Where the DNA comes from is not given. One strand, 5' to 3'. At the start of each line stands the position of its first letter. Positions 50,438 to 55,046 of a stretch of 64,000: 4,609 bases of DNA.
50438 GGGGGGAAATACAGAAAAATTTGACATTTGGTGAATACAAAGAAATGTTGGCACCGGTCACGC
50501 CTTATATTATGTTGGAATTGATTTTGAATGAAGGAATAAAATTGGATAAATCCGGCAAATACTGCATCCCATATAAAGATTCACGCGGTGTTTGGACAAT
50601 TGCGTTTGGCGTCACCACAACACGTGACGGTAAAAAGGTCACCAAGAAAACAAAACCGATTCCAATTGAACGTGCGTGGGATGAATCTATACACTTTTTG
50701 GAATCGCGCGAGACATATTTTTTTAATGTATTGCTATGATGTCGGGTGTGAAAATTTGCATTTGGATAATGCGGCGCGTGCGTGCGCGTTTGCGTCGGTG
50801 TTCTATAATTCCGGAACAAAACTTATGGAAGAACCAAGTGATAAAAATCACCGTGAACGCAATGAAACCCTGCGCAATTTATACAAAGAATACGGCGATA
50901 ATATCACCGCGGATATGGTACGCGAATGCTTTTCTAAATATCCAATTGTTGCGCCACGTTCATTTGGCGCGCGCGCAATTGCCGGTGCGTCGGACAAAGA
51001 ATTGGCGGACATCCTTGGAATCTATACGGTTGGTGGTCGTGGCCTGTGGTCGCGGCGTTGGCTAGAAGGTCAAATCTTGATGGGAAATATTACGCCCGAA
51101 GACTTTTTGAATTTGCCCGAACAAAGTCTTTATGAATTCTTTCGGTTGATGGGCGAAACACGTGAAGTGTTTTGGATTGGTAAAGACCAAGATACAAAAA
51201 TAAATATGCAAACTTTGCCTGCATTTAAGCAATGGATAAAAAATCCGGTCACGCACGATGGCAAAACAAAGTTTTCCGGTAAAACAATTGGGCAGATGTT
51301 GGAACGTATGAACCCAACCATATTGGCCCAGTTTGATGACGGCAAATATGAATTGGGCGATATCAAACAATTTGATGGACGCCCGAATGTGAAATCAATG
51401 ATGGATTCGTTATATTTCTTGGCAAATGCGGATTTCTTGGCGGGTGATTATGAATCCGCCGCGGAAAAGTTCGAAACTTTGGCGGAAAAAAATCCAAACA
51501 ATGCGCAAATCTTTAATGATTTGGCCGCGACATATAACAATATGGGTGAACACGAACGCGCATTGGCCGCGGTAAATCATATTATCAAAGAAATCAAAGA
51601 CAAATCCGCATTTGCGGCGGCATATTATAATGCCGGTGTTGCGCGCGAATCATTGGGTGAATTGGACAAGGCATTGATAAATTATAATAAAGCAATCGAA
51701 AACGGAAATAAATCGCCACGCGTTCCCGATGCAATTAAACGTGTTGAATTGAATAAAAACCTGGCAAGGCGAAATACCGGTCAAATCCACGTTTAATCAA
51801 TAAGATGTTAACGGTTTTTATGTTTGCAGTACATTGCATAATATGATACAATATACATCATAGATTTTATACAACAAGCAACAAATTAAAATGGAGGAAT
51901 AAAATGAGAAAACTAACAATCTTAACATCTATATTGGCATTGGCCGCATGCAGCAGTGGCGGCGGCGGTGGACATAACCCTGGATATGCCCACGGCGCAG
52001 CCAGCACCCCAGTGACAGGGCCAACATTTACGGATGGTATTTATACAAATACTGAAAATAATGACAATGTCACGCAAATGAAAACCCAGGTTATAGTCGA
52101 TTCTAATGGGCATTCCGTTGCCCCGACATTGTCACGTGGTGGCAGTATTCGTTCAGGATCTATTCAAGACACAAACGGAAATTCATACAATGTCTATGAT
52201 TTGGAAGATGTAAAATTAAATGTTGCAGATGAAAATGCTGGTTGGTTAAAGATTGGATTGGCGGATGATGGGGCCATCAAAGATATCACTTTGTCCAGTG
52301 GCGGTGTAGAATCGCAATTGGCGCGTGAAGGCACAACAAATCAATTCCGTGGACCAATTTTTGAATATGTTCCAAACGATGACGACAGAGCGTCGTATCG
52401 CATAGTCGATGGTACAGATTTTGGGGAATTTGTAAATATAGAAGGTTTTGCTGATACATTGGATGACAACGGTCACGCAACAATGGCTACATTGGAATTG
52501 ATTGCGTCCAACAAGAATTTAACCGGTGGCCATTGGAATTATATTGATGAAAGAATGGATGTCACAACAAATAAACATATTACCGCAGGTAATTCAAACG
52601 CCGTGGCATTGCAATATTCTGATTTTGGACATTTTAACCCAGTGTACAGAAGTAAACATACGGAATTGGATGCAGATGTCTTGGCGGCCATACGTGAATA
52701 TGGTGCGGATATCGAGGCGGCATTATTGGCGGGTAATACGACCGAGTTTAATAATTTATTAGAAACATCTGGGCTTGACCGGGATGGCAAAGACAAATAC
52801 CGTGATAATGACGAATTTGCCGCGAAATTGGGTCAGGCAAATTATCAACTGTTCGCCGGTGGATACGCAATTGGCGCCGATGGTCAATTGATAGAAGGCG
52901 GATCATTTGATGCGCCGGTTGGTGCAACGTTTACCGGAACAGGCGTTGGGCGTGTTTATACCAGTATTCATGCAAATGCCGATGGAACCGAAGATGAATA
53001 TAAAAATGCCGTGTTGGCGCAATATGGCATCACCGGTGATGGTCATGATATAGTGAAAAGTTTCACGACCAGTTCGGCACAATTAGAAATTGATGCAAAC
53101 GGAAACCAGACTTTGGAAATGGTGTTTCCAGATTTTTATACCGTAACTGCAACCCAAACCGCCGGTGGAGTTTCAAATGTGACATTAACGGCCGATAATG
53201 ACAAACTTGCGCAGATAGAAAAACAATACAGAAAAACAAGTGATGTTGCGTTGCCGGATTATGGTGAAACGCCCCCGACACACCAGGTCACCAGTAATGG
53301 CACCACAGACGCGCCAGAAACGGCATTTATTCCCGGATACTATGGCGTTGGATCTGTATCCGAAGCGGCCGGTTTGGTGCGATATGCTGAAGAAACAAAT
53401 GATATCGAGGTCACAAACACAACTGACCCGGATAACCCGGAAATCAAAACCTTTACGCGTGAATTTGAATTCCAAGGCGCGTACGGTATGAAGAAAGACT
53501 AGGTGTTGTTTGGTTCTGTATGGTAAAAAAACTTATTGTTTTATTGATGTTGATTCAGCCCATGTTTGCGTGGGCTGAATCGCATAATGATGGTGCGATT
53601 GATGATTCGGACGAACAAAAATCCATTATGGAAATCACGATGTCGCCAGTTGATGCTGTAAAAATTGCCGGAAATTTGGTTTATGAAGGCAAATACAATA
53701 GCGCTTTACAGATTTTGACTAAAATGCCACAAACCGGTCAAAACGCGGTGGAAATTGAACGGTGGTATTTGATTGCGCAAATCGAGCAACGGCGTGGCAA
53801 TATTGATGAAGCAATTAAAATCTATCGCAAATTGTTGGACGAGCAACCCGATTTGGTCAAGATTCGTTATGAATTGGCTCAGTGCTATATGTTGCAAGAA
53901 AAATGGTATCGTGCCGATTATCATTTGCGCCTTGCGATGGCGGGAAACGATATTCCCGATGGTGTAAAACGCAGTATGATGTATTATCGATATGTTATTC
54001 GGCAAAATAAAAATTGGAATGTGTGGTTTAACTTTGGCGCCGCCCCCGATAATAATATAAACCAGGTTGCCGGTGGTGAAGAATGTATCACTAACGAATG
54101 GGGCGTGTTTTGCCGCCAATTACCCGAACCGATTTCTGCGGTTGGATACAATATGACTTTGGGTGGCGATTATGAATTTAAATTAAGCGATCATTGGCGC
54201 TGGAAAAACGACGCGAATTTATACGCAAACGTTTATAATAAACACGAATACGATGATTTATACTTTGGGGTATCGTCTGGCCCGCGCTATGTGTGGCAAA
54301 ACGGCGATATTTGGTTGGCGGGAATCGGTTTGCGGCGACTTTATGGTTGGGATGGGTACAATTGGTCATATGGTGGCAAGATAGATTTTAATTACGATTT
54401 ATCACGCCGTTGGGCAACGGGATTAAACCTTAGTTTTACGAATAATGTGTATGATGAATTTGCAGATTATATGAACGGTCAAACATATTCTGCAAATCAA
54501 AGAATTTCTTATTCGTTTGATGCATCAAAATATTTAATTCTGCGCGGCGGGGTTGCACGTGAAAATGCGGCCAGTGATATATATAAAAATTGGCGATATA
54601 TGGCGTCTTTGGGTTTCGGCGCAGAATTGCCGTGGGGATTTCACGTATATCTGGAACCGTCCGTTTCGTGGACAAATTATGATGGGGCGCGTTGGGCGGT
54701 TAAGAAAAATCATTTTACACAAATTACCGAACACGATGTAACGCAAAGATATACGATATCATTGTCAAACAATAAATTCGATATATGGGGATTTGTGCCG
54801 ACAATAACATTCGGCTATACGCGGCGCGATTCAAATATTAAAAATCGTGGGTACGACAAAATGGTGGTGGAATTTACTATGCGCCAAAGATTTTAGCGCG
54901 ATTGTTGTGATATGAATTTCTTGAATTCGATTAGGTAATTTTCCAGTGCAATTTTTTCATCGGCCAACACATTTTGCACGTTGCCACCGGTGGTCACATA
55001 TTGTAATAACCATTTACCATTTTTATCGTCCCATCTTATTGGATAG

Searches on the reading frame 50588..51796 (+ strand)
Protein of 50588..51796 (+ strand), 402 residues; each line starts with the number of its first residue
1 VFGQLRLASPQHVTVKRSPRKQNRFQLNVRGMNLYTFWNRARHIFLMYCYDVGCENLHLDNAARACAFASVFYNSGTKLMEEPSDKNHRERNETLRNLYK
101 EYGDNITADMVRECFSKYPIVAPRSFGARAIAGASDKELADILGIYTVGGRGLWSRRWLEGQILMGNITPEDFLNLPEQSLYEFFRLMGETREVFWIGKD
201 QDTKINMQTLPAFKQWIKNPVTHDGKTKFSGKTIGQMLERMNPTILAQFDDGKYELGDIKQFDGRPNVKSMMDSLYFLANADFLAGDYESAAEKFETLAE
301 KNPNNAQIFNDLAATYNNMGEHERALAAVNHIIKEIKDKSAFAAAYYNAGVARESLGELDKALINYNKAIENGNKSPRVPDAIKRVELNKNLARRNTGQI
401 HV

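Call 48: search_protein_families(library=pfam, proteins=[window:50588-51796:+], max_evalue=0.001)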
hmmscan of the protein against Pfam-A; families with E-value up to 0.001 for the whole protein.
window:50588-51796:+ (402 aa): 11 families
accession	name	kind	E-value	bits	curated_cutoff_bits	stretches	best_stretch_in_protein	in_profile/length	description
PF07719.23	TPR_2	-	3.8e-10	39.5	27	1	274-305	3-34/34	Tetratricopeptide repeat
PF13431.12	TPR_17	-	1.8e-08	34.4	24.4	1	295-326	2-33/34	Tetratricopeptide repeat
PF14559.12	TPR_19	-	3.3e-08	34.2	25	1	284-345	3-64/68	Tetratricopeptide repeat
PF13432.12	TPR_16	-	5.8e-08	33.5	32.7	1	279-330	4-55/65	Tetratricopeptide repeat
PF00515.34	TPR_1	-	9.7e-08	32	27.8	1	343-371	1-29/34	Tetratricopeptide repeat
PF13414.12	TPR_11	-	1.3e-07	31.6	26.8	1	280-320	2-42/42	TPR repeat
PF13428.12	TPR_14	-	3.8e-07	30.6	23.5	0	275-314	4-43/44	Tetratricopeptide repeat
PF25064.1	ARM_TT21_5th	-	8.5e-07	29.7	27.8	1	277-370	6-99/117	TT21 fifth ARM repeats domain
PF13424.12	TPR_12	-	1.6e-06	28.6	30.1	1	306-371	3-73/77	Tetratricopeptide repeat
PF13181.12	TPR_8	-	1.4e-05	25.3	25.7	0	343-371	1-29/34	Tetratricopeptide repeat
PF13174.12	TPR_6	-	1.8e-05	25.5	26.3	0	273-304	1-32/33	Tetratricopeptide repeat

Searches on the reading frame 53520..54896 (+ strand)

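Call 49: search_protein_families(library=pfam, proteins=[window:53520-54896:+], max_evalue=0.001)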
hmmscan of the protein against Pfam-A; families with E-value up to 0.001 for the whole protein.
window:53520-54896:+ (458 aa): 11 families
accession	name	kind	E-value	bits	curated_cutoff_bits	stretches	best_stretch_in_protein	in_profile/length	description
PF04575.19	SlipAM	-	8.9e-34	117.8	22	1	166-452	1-282/288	Surface lipoprotein assembly modifier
PF24575.1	TPR_Slam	-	2e-08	35.1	35.2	1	65-128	33-96/104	Surface lipoprotein assembly modifier, N-terminal TPR repeats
PF14559.12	TPR_19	-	5.9e-08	33.4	25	1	92-129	4-41/68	Tetratricopeptide repeat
PF12895.13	ANAPC3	-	1.6e-07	31.9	27.2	1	93-136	3-46/82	Anaphase-promoting complex, cyclosome, subunit 3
PF13428.12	TPR_14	-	1.4e-06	28.8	23.5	1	80-121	2-43/44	Tetratricopeptide repeat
PF07719.23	TPR_2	-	2.1e-05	24.8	27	1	80-111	2-33/34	Tetratricopeptide repeat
PF13181.12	TPR_8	-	0.00024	21.5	25.7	1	80-111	2-33/34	Tetratricopeptide repeat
PF00515.34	TPR_1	-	0.00029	21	27.8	0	81-111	3-33/34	Tetratricopeptide repeat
PF13432.12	TPR_16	-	0.00039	21.2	32.7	1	83-128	1-46/65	Tetratricopeptide repeat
PF13174.12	TPR_6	-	0.00045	21.1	26.3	0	83-111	4-32/33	Tetratricopeptide repeat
PF13414.12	TPR_11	-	0.00059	19.9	26.8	0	92-125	7-40/42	TPR repeat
